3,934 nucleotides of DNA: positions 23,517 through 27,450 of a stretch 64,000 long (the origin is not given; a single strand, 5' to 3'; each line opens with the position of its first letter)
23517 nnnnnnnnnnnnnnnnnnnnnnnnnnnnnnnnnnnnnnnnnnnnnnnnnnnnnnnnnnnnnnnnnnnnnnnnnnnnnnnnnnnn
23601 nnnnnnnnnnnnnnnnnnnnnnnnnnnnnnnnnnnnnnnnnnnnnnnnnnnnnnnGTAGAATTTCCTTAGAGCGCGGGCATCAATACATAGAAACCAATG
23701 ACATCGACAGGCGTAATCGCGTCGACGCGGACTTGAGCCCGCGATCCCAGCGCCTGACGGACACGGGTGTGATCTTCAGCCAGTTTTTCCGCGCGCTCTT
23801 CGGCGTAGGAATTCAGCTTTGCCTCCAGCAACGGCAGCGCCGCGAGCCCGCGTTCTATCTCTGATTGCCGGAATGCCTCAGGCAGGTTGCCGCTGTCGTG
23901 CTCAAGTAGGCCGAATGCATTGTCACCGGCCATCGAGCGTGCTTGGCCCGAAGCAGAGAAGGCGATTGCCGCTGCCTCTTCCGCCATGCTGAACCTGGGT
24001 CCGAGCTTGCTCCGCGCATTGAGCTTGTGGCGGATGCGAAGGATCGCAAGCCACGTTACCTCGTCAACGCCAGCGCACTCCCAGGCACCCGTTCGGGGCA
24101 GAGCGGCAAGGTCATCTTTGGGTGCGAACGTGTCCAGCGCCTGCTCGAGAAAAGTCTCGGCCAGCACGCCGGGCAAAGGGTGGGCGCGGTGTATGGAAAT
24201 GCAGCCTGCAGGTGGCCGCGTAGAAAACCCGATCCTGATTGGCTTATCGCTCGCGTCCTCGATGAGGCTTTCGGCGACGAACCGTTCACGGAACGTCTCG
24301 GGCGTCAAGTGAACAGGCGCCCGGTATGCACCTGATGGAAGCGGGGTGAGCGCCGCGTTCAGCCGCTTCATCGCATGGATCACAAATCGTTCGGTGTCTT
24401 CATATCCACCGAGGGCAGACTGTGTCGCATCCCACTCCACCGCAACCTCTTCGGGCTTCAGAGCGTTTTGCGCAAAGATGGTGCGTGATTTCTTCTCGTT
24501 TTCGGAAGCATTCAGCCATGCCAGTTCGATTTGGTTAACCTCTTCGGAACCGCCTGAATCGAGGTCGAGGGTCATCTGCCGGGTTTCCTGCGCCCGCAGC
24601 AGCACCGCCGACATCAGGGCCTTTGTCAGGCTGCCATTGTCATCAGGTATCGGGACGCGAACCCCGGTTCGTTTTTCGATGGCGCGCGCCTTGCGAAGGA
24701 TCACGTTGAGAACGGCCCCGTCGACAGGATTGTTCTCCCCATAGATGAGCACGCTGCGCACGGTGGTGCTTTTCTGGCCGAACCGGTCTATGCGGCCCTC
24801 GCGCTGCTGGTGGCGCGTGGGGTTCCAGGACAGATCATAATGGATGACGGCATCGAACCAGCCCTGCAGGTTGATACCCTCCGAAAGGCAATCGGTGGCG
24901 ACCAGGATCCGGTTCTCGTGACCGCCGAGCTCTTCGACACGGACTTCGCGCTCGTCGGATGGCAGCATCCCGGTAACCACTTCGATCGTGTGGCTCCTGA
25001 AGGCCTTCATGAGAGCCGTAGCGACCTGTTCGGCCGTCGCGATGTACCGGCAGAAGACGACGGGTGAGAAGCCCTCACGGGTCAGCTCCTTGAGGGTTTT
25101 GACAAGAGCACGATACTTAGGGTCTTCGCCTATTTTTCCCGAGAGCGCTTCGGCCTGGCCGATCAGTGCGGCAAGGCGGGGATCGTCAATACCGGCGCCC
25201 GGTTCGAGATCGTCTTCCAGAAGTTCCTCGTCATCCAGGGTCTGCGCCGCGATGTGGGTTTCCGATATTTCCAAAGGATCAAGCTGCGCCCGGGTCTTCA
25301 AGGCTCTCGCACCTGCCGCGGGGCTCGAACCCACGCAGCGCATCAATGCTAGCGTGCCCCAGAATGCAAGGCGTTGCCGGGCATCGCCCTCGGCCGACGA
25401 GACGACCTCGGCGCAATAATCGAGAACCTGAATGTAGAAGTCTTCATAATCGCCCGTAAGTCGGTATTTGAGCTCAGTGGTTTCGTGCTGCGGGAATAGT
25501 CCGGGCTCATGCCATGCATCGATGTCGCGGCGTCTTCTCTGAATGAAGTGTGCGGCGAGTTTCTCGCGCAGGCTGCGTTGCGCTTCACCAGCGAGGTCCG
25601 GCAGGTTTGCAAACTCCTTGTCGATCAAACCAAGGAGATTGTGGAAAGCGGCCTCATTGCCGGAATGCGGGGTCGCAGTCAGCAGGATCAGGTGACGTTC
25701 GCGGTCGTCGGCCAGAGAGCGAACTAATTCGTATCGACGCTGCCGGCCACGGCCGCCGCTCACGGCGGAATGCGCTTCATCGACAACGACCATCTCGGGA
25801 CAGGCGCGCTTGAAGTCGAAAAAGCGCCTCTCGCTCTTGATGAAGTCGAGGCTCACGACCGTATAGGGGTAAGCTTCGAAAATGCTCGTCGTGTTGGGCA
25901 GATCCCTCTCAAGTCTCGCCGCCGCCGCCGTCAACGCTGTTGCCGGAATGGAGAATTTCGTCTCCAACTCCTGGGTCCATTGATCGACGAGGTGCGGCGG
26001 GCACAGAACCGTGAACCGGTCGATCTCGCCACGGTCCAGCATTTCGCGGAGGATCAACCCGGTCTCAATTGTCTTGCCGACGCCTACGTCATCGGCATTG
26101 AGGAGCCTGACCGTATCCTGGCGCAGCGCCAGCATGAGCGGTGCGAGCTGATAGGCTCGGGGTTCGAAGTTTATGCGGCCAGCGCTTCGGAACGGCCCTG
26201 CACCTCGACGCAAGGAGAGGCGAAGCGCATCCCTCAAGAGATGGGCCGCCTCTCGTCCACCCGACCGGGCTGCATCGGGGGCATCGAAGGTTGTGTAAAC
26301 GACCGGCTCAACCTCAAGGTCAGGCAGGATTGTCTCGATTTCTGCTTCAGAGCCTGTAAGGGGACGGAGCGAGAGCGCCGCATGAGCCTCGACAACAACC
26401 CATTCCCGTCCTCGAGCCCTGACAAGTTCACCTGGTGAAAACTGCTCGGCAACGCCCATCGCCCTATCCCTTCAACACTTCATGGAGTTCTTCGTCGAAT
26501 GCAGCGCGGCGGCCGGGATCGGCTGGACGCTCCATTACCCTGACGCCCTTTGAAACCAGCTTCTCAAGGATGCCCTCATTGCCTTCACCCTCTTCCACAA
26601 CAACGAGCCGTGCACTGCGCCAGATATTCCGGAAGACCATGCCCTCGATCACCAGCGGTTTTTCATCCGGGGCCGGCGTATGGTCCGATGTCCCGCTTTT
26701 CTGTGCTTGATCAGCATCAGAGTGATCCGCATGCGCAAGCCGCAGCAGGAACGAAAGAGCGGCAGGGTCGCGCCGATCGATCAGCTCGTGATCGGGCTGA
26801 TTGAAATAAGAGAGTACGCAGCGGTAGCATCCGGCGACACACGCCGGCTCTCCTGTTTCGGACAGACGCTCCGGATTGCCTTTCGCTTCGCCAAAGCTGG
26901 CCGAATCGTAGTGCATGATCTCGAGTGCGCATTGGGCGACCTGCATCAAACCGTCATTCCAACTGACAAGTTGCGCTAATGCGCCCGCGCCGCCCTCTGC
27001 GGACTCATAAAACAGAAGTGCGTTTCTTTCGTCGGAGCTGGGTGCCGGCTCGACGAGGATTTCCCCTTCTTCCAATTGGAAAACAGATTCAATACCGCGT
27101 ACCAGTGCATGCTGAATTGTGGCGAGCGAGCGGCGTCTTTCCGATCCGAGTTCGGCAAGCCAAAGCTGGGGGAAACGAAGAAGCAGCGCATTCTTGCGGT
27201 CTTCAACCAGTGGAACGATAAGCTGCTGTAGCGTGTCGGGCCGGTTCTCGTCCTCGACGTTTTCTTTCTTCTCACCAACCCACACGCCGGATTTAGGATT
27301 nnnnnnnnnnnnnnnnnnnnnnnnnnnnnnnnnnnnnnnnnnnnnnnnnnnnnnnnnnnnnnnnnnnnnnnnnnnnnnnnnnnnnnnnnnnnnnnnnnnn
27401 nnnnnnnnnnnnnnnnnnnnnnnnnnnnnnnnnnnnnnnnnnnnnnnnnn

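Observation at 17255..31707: DISARM-class-1-like defence operon with a fused helicase/DUF1998 protein and an HNH nuclease plus unknown protein in place of the PLD gene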

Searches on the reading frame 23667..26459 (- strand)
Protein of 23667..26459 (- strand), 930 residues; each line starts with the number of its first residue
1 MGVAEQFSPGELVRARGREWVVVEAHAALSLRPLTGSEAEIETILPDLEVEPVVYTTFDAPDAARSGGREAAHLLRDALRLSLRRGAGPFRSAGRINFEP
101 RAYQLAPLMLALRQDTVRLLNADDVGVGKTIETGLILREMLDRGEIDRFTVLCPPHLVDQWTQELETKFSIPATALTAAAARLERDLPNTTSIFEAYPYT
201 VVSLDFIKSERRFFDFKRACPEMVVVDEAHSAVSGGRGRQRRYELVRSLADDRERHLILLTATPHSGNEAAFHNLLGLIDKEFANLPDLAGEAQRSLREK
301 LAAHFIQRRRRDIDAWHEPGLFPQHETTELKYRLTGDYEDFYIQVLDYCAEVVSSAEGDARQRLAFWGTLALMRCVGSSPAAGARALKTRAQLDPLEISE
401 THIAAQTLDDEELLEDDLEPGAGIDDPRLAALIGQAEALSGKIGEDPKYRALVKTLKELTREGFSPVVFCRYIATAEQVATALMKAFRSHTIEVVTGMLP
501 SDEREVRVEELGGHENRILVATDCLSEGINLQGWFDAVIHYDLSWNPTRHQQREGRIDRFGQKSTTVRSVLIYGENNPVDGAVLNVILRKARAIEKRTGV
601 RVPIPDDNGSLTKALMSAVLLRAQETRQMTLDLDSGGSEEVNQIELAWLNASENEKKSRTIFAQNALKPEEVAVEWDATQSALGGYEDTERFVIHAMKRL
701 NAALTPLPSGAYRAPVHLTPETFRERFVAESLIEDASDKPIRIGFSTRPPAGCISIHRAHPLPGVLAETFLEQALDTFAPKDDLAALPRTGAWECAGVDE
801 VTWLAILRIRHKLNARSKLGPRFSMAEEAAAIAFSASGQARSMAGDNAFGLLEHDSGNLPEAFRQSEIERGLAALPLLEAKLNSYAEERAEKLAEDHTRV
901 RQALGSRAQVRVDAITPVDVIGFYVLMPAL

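Call 3: search_protein_families(library=pfam, proteins=[window:23667-26459:-], max_evalue=0.01)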
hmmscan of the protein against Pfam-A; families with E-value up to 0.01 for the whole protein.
window:23667-26459:- (930 aa): 4 families
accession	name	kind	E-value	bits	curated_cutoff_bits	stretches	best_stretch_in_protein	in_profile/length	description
PF00271.37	Helicase_C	-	6.7e-18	65.4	23.5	1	449-561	3-110/110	Helicase conserved C-terminal domain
PF00176.29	SNF2-rel_dom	-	3.5e-12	46.4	24.9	1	109-282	9-181/290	SNF2-related domain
PF00270.35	DEAD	-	3.8e-08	33.7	26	1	123-266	21-162/167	DEAD/DEAH box helicase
PF04851.21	ResIII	-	1.5e-05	25.4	22.5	1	120-265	27-163/164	Type III restriction enzyme, res subunit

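Call 4: search_protein_families(library=padloc, proteins=[window:23667-26459:-], max_evalue=0.01)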
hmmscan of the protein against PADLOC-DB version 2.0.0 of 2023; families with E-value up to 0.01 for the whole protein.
window:23667-26459:- (930 aa): 48 families (the best 25 are shown)
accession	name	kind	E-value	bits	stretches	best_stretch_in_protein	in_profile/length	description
PDLC02853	DpdE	-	1.4e-185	617.1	1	5-929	3-972/985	DpdE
PDLC02621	DrmD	-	3.3e-72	242.1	1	89-599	115-668/1040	DrmD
PDLC02500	BrxHI|BrxHII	-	1.2e-59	200.8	1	100-600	91-611/933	BrxHI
PDLC02572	DrmA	-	1.2e-48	163.9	2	8-389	15-417/1043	DrmA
PDLC02504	BrxHI|BrxHII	-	2.3e-48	162.9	1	78-566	88-587/971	BrxHII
PDLC00659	HmaA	-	1.9e-47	159.8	2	73-405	78-409/1176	SNF2 helicase / DEAD-box helicase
PDLC02632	DrmD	-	1.3e-46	157.4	2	88-390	116-421/662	DrmD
PDLC02840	DpdE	-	1.3e-44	150.8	2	98-302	160-341/1091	DpdE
PDLC02843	DpdE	-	6e-43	144.9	2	104-305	163-339/1091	DpdE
PDLC02620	DrmD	-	2.4e-40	136.4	2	100-391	100-389/1060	DrmD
PDLC02633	DrmD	-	4.6e-39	132.1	2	88-382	118-415/839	DrmD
PDLC02623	DrmD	-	2.8e-38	129.3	2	373-608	444-670/1040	DrmD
PDLC02634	DrmD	-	7.3e-36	121.3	2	114-391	106-381/900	DrmD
PDLC02619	DrmD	-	1.5e-32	110.7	2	115-282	49-211/872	DrmD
PDLC02193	PLD_Helicase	-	1.4e-28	97.6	2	444-589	667-825/905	-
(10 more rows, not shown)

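Call 5: search_protein_families(library=ncbifam, proteins=[window:23667-26459:-], max_evalue=0.01)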
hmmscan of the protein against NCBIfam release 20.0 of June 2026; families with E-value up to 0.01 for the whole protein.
window:23667-26459:- (930 aa): 20 families
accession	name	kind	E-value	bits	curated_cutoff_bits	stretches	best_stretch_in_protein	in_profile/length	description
NF038317.1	DISARM_DrmD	equivalog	2e-80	271.4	610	1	8-821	3-852/1021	DISARM system SNF2-like helicase DrmD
NF041062.1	DpdE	equivalog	2.9e-55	187.7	500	2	103-291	157-324/1048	protein DpdE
NF042964.1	phospholipD_antiphage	equivalog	3e-41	141.6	1100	2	334-570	570-799/895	phospholipase D-like domain-containing anti-phage protein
NF003426.0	PRK04914.1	equivalog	4.1e-33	114.7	576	2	116-289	170-342/959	RNA polymerase-associated protein RapA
NF038318.1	DISARM_DrmD_b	equivalog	1.3e-31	109.5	950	2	104-282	34-208/868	DISARM system SNF2-like helicase DrmD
NF058637.1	helic_SCO1167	equivalog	6.3e-12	44.4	1200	2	448-565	764-879/932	SCO1167/SCO6262 family helicase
NF008744.0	PRK11776.1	equivalog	1e-10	40.8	524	1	445-567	226-343/460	ATP-dependent RNA helicase DbpA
NF053675.1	pilus_reg_Snf2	equivalog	7.9e-09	34.2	1100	1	445-565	859-977/1029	pilus expression-regulating Snf2 family helicase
TIGR04095.1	dnd_restrict_1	equivalog_domain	2.2e-08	33.6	600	1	98-232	7-145/451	DNA phosphorothioation system restriction enzyme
TIGR02621.3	cas3_GSU0051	exception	2.9e-08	33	400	1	445-572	253-385/854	type I-G CRISPR-associated helicase/endonuclease Cas3g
NF008394.0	PRK11192.1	equivalog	4.3e-06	25.8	507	1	448-568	234-349/441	ATP-dependent RNA helicase SrmB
NF053631.1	RNA_helic_CshA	equivalog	5.2e-06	25.6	646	1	445-568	221-339/434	degradosome RNA helicase CshA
TIGR01389.1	recQ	equivalog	8.4e-06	24.5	640.2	1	452-576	215-331/591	DNA helicase RecQ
NF003390.0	PRK04537.1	equivalog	1.1e-05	24.7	732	1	461-565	255-356/572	ATP-dependent RNA helicase RhlB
NF041790.1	anti-phage_ZorD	equivalog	1.6e-05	23.1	1500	0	446-564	904-1028/1035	type I Zorya anti-phage system protein ZorD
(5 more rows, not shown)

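Call 41: find_related_loci(query=A2, collection=metagenome_contigs, flank=10000)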
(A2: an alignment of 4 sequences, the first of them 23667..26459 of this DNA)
Query A2 (930 aa) in metagenome_contigs; peptide patterns used: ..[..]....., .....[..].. (x = any residue, [..] = any of these).
600 stretches matched a pattern (row limit reached: there are more); 533 encode a relative of the query (tblastn E <= 1e-3); the best 80 are kept; 80 distinct loci.
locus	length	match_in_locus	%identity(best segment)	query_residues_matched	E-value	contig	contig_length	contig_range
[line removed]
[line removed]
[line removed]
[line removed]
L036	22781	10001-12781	53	7-928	0e+0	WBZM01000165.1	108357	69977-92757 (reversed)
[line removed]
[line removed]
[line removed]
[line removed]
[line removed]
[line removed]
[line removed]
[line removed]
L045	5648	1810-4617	49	6-929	0e+0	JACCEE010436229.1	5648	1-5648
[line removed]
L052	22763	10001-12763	49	7-928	0e+0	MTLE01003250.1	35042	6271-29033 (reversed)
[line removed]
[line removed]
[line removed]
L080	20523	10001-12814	46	5-928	0e+0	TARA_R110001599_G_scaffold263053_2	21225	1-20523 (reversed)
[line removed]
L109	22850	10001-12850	48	1-929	0e+0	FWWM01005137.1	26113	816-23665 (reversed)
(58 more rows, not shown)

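Call 49: search_protein_families(library=pfam, proteins=[L033:16820-17665:+, L033:17646-19631:+, L052:17077-18402:+, L052:18392-18946:+, L052:18907-19641:+, L109:17091-18854:+, L056:16567-17892:-, L084:10575-13277:+, L064:13654-14397:+, L077:14024-14932:+], max_evalue=0.001)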
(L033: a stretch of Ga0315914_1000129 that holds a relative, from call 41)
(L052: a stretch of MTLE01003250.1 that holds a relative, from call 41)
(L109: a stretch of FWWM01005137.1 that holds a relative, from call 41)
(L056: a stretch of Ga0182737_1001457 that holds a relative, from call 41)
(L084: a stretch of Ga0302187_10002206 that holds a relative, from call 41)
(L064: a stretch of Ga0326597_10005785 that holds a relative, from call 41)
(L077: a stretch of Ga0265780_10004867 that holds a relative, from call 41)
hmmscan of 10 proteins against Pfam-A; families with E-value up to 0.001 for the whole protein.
L033:16820-17665:+ (281 aa): 0 families

L033:17646-19631:+ (661 aa): 1 family
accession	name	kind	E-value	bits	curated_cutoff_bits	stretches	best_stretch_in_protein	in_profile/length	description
PF10088.15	DUF2326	-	6.6e-05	23.1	28.7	1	547-629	23-100/141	Uncharacterised protein conserved in bacteria (DUF2326)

L052:17077-18402:+ (441 aa): 5 families
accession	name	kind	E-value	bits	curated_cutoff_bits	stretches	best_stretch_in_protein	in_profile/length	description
PF13175.12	AAA_15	-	8.5e-23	82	32.1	2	273-361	291-373/374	AAA ATPase domain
PF13304.12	AAA_21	-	9.9e-20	72.2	27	1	25-361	1-302/304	AAA domain, putative AbiEii toxin, Type IV TA system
PF12476.13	DUF3696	-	4.2e-10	40.1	22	1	376-422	3-52/52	Protein of unknown function (DUF3696)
PF02463.25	SMC_N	-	5.7e-08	32.9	40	0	2-43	1-44/220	RecF/RecN/SMC N terminal domain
PF11398.14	DUF2813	-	0.0003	20.7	21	0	319-363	286-326/372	Protein of unknown function (DUF2813)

L052:18392-18946:+ (184 aa): 0 families

L052:18907-19641:+ (244 aa): 1 family
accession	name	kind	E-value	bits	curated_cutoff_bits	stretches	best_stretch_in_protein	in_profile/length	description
PF09414.15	RNA_ligase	-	4.8e-32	111.9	27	1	52-205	2-160/171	RNA ligase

L109:17091-18854:+ (587 aa): 1 family
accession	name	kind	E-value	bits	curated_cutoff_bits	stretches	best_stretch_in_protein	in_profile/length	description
PF03235.19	GmrSD_N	-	1.9e-32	113.5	33.2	1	15-225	3-195/199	GmrSD restriction endonuclease, N-terminal domain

L056:16567-17892:- (441 aa): 0 families

L084:10575-13277:+ (900 aa): 3 families
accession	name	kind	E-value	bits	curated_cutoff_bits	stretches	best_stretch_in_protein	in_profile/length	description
PF13538.12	UvrD_C_2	-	1.6e-10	41.1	27.4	1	829-878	2-51/52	UvrD-like helicase C-terminal domain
PF00580.27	UvrD-helicase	-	5.3e-07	30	23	0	639-690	203-252/271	UvrD/REP helicase N-terminal domain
PF13245.12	AAA_19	-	0.00024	21.7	25.1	0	250-270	13-33/134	AAA domain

L064:13654-14397:+ (247 aa): 0 families

L077:14024-14932:+ (302 aa): 1 family
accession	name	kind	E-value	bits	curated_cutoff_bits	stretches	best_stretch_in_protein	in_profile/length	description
PF07751.16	Abi_2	-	2.2e-51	175.2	25.6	1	36-218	2-184/184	Abi-like protein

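Call 50: search_protein_families(library=padloc, proteins=[L033:16820-17665:+, L033:17646-19631:+, L052:17077-18402:+, L052:18392-18946:+, L052:18907-19641:+, L109:17091-18854:+, L056:16567-17892:-, L084:10575-13277:+, L064:13654-14397:+, L077:14024-14932:+], max_evalue=0.001)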
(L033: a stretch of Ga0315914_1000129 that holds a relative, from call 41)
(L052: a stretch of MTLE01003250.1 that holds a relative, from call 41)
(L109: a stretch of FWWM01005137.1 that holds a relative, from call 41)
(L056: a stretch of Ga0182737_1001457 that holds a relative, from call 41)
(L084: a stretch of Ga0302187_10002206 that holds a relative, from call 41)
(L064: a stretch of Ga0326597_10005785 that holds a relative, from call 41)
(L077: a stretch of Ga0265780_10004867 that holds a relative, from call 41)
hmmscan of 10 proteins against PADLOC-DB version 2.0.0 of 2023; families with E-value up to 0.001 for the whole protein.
L033:16820-17665:+ (281 aa): 0 families

L033:17646-19631:+ (661 aa): 6 families
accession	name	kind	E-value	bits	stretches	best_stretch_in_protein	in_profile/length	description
PDLC03859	LmuB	-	9.2e-16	56.2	2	316-638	269-592/611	-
PDLC04774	PDC-M68B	-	1.2e-13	48.5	1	410-628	333-542/581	-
PDLC03863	LmuB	-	6.1e-11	39.7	1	217-638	164-587/610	-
PDLC03862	LmuB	-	3.5e-10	36.9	1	373-595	328-566/643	-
PDLC03860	LmuB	-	9.6e-05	19.1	1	230-598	168-492/565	-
PDLC03864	LmuB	-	0.00015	18.4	0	367-635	357-638/657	-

L052:17077-18402:+ (441 aa): 114 families (the best 25 are shown)
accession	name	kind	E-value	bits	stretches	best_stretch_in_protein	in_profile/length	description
PDLC04148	HEC-03B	-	1.2e-83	279.7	2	191-434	212-456/458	-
PDLC03878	NsnB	-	1.1e-66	224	1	2-413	1-333/345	-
PDLC04707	PDC-M55A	-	5.2e-58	195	1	1-431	1-418/421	-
PDLC02979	AriA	-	1.4e-25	88.9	2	273-361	290-372/373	-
PDLC02980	AriA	-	1.2e-20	72.7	1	25-361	1-302/304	-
PDLC04393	PDC-M07A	-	2.4e-17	61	2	2-82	1-78/435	-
PDLC04177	HEC-01A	-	6.8e-16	56.3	2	291-368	271-346/393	-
PDLC04178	HEC-01A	-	7.2e-16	56.2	2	303-365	271-334/399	-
PDLC04391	PDC-M07A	-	1.1e-15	55.5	2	2-53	1-51/412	-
PDLC04392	PDC-M07A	-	1.6e-15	55.1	2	2-54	1-52/432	-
PDLC02335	AbiLi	-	2.4e-15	54.4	1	1-417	48-296/326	AbiLi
PDLC04175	HEC-01A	-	4e-15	53.7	2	310-366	262-316/363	-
PDLC04214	HEC-02A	-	9.1e-15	52.8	2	284-382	203-301/338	-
PDLC04389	PDC-M07A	-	7.6e-14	49.5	2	3-54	6-56/443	-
PDLC04176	HEC-01A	-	2.3e-13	48.2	2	281-367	238-326/371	-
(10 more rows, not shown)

L052:18392-18946:+ (184 aa): 1 family
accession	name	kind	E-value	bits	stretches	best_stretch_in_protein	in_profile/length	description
PDLC04147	HEC-03A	-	1.9e-07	29.3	1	41-173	28-154/159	-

L052:18907-19641:+ (244 aa): 0 families

L109:17091-18854:+ (587 aa): 11 families
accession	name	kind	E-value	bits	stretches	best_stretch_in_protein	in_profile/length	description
PDLC04151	HEC-05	-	3.6e-33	113.1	2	11-65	26-80/600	-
PDLC04709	PDC-M55C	-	5.9e-24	82.6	1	13-227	17-237/554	-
PDLC04150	HEC-05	-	4.3e-17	60.2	2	26-63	23-60/583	-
PDLC04153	HEC-05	-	1e-15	55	1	18-64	14-60/621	-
PDLC04152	HEC-05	-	9.8e-13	45.5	1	27-68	22-67/566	-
PDLC03877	NsnA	-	1.8e-08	32.1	1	8-220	48-192/385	-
PDLC04157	HEC-06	-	6.8e-06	23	1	8-136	6-123/558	-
PDLC02792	SspE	-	7.1e-05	19.3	0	80-100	88-108/771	SspE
PDLC02693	Orf5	-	0.00021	18.5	0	28-224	12-207/543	Orf5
PDLC02791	SspE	-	0.00074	15.8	0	26-100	23-106/775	SspE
PDLC04155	HEC-06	-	0.00079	16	0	24-185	20-174/562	-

L056:16567-17892:- (441 aa): 0 families

L084:10575-13277:+ (900 aa): 14 families
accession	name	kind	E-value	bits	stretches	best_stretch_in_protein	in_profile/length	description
PDLC00132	GajB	-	6e-10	36.4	1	645-736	207-304/625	UrvD helicase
PDLC00103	GajB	-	1.2e-06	25.7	0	826-881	518-577/612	UrvD helicase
PDLC00106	GajB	-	1.2e-06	25.3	0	238-270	7-38/577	UrvD helicase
PDLC01087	C3a187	-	1.3e-06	25.5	1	652-883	322-546/559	NERD+UvrD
PDLC00114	GajB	-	1.6e-06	25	1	641-806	208-374/635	UrvD helicase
PDLC00123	GajB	-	2.7e-06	24.3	0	249-273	17-41/540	UrvD helicase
PDLC00130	GajB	-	5.6e-06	22.9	0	638-693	195-249/589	UrvD helicase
PDLC00117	GajB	-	1.1e-05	22.1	0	250-280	29-59/604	UrvD helicase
PDLC03802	RTasHel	-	3.9e-05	20.7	0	651-787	194-317/675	DRT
PDLC00127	GajB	-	0.00023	17.8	0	651-690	203-244/594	UrvD helicase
PDLC00131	GajB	-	0.00028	17.9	0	653-734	250-327/647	UrvD helicase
PDLC04140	mad8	-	0.00035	18.2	0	245-270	24-49/314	mads_8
PDLC00122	GajB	-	0.00046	17.2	0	652-734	165-250/502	UrvD helicase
PDLC00138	GajB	-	0.00089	16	0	652-727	223-300/581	UrvD helicase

L064:13654-14397:+ (247 aa): 0 families

L077:14024-14932:+ (302 aa): 1 family
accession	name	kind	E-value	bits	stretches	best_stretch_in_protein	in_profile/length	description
PDLC02344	AbiD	-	1.8e-63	212.8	1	8-297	5-273/277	AbiD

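Call 93: search_protein_families(library=phrogs, proteins=[L080:16757-17971:+], max_evalue=0.01)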
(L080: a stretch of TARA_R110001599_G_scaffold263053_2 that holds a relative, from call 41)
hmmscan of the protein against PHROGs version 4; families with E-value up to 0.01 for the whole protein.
L080:16757-17971:+ (404 aa): 0 families

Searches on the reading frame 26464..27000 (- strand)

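Call 37: search_protein_families(library=pfam, proteins=[window:26464-27000:-], max_evalue=10)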
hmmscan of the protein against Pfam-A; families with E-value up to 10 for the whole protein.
window:26464-27000:- (178 aa): 3 families
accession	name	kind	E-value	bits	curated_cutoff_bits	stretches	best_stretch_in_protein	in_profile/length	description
PF12727.12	PBP_like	-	0.004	16.8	27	1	121-174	62-115/193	PBP superfamily domain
PF09791.14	Oxidored-like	-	0.031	14.4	24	1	54-68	18-32/46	Oxidoreductase-like protein, N-terminal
PF09369.15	MZB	-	0.15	13.2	24.2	1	2-62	42-80/80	MrfA Zn-binding domain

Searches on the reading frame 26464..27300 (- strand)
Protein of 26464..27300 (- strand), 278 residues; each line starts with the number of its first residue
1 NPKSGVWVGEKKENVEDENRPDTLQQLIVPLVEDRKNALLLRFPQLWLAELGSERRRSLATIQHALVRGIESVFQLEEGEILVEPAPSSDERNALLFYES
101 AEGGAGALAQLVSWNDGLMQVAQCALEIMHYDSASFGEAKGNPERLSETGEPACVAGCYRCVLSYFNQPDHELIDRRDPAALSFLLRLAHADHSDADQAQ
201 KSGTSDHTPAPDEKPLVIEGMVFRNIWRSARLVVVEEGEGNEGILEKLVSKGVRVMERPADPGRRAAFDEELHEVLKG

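Call 37: search_protein_families(library=pfam, proteins=[window:26464-27300:-], max_evalue=10)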
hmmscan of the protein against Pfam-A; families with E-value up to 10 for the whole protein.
window:26464-27300:- (278 aa): 4 families
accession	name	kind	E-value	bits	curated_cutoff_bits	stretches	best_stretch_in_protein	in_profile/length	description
PF09369.15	MZB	-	2.2e-10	41.5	24.2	1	63-162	2-80/80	MrfA Zn-binding domain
PF12727.12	PBP_like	-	0.0064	16.1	27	1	221-274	62-115/193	PBP superfamily domain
PF09791.14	Oxidored-like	-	0.099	12.8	24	1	154-168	18-32/46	Oxidoreductase-like protein, N-terminal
PF23354.1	TPR_NUP160_120_M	-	0.2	11.4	27.2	1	13-45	154-186/265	NUP160/120 middle TPR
